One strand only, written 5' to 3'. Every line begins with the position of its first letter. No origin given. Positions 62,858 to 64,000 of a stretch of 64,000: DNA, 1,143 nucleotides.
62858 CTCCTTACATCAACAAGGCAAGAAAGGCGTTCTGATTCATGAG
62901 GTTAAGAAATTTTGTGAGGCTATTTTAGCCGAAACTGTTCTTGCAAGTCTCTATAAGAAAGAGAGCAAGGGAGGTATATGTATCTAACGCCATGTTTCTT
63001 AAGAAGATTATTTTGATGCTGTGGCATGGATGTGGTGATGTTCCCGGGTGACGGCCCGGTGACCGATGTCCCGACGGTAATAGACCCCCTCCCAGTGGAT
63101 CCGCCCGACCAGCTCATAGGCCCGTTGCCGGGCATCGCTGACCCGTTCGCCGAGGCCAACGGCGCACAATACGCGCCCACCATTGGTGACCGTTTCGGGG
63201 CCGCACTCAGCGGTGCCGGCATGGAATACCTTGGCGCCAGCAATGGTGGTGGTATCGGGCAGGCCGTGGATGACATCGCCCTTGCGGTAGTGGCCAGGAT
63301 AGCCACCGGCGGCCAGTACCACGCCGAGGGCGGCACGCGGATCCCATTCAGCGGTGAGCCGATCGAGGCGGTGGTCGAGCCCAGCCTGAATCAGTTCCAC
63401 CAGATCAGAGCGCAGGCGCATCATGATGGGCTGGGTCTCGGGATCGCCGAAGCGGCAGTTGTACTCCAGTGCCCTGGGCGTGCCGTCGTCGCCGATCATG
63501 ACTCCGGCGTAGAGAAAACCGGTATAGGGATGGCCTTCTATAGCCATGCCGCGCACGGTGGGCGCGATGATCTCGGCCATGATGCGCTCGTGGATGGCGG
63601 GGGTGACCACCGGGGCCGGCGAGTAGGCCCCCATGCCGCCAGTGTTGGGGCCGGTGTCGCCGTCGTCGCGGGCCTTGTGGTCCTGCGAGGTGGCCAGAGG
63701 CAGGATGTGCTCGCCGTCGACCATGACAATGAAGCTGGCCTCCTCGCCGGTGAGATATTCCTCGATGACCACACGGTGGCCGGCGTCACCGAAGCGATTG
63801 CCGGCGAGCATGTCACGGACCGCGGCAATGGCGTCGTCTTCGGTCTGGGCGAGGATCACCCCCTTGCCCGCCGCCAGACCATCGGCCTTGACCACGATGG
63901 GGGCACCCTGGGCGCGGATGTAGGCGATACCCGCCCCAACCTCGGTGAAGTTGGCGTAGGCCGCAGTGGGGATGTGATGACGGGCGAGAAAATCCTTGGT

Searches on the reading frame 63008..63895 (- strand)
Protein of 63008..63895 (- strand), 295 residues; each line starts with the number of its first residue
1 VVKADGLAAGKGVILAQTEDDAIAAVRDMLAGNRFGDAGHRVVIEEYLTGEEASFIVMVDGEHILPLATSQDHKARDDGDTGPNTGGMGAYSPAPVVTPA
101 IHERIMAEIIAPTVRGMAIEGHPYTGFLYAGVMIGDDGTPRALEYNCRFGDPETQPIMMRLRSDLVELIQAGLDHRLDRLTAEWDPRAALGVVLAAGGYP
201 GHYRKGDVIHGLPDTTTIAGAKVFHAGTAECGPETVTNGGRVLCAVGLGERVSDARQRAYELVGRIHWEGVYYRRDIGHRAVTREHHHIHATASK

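Call 46: search_protein_families(library=pfam, proteins=[window:63008-63895:-], max_evalue=0.00001)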
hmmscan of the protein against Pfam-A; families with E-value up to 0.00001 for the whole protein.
window:63008-63895:- (295 aa): 2 families
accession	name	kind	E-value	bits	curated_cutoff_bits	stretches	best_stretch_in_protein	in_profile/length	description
PF01071.24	GARS_A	-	7.1e-63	212.4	27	1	2-154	43-194/194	Phosphoribosylglycinamide synthetase, ATP-grasp (A) domain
PF02843.22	GARS_C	-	4.8e-32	110.6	34.8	1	189-280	1-92/92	Phosphoribosylglycinamide synthetase, C domain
